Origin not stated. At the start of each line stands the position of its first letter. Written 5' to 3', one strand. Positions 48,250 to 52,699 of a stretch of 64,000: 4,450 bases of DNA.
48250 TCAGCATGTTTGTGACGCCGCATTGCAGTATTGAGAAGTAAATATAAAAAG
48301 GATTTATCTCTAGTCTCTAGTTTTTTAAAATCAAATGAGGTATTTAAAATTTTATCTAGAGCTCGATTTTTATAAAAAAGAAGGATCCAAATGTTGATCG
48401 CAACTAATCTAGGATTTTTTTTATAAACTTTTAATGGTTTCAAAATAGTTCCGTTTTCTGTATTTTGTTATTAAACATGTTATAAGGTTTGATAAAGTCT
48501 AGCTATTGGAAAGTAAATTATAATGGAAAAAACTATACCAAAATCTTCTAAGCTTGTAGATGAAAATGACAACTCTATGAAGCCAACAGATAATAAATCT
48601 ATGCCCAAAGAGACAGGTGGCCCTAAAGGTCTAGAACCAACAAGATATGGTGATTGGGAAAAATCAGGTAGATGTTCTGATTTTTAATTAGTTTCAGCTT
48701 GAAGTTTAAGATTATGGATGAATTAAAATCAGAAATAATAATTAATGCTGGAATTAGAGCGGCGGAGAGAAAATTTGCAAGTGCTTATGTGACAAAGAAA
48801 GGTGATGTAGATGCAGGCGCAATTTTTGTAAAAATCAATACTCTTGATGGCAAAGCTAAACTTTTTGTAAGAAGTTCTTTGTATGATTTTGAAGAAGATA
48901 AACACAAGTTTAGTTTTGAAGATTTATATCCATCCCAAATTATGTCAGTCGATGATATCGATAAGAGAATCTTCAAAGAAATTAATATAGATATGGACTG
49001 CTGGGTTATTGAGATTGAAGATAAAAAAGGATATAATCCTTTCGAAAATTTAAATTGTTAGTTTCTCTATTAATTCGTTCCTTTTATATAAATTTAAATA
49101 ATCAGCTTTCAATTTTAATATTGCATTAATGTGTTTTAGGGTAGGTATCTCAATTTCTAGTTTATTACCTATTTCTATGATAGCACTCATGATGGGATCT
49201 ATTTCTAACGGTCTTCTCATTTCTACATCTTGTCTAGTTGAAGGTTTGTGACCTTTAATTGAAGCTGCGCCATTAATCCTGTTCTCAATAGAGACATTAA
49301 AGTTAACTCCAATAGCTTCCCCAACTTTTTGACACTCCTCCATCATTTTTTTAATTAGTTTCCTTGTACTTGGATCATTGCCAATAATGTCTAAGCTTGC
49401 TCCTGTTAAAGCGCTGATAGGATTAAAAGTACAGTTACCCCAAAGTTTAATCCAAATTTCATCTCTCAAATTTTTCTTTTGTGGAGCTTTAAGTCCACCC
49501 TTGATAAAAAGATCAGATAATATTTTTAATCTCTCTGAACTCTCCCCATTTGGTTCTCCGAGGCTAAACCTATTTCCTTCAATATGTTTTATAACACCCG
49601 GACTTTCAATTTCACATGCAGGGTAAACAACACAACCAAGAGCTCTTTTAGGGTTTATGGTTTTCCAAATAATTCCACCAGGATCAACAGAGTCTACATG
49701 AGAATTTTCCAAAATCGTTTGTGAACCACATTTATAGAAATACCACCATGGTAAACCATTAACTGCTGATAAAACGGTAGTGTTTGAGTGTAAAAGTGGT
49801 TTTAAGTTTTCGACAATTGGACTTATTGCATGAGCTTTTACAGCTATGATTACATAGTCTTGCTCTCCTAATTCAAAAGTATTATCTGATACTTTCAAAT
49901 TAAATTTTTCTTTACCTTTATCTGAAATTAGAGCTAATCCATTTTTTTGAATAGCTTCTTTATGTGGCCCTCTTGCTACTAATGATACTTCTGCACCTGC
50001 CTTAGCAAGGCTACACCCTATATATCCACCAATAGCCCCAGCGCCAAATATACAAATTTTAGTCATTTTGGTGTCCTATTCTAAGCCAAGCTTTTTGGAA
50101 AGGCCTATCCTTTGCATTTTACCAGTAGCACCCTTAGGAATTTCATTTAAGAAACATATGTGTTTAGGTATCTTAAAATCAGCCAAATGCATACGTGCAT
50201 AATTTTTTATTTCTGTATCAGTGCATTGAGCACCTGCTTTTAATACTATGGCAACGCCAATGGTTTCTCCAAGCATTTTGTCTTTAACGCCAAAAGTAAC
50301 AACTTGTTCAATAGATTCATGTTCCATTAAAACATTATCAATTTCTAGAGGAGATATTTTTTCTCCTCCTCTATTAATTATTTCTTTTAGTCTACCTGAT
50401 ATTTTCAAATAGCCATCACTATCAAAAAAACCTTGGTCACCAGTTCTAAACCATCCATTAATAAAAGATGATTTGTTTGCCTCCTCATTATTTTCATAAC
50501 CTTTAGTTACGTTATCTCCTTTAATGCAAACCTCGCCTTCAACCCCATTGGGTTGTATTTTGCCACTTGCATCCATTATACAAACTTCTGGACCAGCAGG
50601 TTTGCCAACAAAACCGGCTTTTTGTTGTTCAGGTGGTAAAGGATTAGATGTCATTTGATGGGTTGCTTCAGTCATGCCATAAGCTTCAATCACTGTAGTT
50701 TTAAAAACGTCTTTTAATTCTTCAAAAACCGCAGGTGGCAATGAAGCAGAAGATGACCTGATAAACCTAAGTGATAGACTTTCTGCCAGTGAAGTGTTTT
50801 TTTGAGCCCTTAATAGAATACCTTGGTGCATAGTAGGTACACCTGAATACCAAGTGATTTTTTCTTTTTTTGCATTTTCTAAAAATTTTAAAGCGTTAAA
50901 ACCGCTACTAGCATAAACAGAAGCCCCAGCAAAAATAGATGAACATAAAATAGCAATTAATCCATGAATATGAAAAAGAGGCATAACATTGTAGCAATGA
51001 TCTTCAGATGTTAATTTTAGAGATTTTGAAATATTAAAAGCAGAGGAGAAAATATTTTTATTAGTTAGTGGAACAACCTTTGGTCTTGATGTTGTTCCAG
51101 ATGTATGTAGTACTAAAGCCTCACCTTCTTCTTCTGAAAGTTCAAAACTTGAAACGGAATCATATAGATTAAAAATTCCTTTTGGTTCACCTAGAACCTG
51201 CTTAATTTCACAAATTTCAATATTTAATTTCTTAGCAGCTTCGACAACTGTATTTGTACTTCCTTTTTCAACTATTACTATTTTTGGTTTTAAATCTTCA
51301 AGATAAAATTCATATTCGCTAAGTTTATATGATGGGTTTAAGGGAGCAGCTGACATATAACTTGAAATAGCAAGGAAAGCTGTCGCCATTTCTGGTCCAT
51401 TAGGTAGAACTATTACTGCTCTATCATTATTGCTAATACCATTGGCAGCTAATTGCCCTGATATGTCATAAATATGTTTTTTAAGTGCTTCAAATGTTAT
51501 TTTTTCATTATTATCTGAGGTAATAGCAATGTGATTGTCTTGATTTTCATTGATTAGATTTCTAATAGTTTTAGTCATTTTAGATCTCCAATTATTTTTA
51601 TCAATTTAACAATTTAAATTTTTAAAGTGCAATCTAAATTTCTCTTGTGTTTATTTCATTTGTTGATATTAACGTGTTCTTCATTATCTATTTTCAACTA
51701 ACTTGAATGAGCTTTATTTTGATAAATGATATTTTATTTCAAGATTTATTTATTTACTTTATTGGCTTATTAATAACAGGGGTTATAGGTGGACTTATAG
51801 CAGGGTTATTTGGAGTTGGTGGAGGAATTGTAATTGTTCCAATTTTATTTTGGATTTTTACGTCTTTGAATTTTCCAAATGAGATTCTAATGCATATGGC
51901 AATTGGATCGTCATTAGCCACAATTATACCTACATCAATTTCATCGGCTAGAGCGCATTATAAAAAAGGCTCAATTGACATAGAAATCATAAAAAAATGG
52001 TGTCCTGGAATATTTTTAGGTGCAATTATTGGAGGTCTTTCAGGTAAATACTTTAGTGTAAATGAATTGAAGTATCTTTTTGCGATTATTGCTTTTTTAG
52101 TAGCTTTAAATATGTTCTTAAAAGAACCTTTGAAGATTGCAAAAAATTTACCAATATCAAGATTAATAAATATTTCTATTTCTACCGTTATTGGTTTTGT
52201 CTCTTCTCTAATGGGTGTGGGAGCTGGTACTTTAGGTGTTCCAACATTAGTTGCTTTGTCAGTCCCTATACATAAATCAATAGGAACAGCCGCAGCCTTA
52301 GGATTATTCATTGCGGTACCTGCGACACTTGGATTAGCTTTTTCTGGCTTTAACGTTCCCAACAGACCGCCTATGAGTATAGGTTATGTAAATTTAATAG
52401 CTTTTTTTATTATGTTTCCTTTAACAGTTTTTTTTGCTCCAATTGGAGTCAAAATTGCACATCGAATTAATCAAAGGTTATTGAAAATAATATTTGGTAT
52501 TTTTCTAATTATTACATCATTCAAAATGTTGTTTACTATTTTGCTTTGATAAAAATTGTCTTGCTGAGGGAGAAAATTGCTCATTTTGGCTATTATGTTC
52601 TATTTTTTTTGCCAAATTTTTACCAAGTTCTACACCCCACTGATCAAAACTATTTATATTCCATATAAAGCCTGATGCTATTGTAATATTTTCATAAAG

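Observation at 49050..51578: Minimal oxalate-to-glyoxylate module: oxalate-CoA ligase plus PanE2-like reductase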

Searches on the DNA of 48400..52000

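Call 28: search_rna_families(source=window, start=48400, end=52000, threshold=evalue, max_evalue=5)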
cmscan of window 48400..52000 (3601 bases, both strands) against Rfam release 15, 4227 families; matches with E-value up to 5: 6.
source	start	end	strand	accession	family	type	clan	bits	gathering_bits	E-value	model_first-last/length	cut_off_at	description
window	48785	48896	-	RF01212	sn2524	Gene; snRNA; snoRNA; CD-box;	-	24.8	44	0.85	1-109/109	no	Small nucleolar RNA sn2524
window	50367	50500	-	RF02287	TtnuCD10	Gene; snRNA; snoRNA; CD-box;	-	22.8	85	4.4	1-117/117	no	Tetrahymena snoRNA TtnuCD10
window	48847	48924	+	RF03794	MIR5298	Gene; miRNA;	-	21.7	70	4.4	1-80/80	no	MIR5298 microRNA precursor family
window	48909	48981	-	RF00535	snoMe28S-Am982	Gene; snRNA; snoRNA; CD-box;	CL00054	20.4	49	4.8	1-80/80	no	Small nucleolar RNA Me28S-Am982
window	50736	50791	+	RF01277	snoU54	Gene; snRNA; snoRNA; CD-box;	CL00008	19.8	35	1.2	1-67/67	no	Small nucleolar RNA U54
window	49246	49290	+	RF00774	mir-360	Gene; miRNA;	-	18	60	3.8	1-62/62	no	mir-360 microRNA precursor family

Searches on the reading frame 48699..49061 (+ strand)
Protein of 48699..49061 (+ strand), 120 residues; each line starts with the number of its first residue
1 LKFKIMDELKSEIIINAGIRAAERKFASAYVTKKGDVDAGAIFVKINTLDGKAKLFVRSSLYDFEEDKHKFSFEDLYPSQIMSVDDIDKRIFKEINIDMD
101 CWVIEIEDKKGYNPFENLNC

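Call 3: search_protein_families(library=pfam, proteins=[window:48699-49061:+])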
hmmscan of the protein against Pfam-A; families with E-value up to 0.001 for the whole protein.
window:48699-49061:+ (120 aa): 1 family
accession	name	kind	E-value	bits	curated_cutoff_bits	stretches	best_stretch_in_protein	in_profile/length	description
PF07372.17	DUF1491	-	1.6e-22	80.2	25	1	9-115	1-103/104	Protein of unknown function (DUF1491)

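Call 4: search_protein_families(library=ncbifam, proteins=[window:48699-49061:+])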
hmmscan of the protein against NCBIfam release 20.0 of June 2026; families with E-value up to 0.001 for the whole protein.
window:48699-49061:+ (120 aa): 0 families

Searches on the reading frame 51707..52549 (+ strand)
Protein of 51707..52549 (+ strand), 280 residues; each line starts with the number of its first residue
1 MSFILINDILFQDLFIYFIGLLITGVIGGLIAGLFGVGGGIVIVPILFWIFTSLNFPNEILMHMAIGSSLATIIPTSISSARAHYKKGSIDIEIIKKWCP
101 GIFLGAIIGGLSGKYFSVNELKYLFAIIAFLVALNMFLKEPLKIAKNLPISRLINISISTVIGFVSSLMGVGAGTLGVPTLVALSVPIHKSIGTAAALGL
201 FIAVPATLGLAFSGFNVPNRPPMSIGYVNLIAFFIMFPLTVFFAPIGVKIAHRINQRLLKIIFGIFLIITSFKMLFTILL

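Call 3: search_protein_families(library=pfam, proteins=[window:51707-52549:+])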
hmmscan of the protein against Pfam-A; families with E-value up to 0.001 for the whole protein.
window:51707-52549:+ (280 aa): 1 family
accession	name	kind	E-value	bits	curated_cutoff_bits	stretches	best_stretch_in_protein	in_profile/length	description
PF01925.25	TauE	-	9e-51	173.3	32.6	1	21-274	1-237/237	Sulfite exporter TauE/SafE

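Call 4: search_protein_families(library=ncbifam, proteins=[window:51707-52549:+])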
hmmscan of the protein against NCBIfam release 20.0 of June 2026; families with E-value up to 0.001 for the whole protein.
window:51707-52549:+ (280 aa): 1 family
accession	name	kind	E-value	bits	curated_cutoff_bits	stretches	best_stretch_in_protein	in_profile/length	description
NF040961.1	MamO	equivalog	0.00015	20.3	800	1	25-137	535-648/648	magnetosome protein MamO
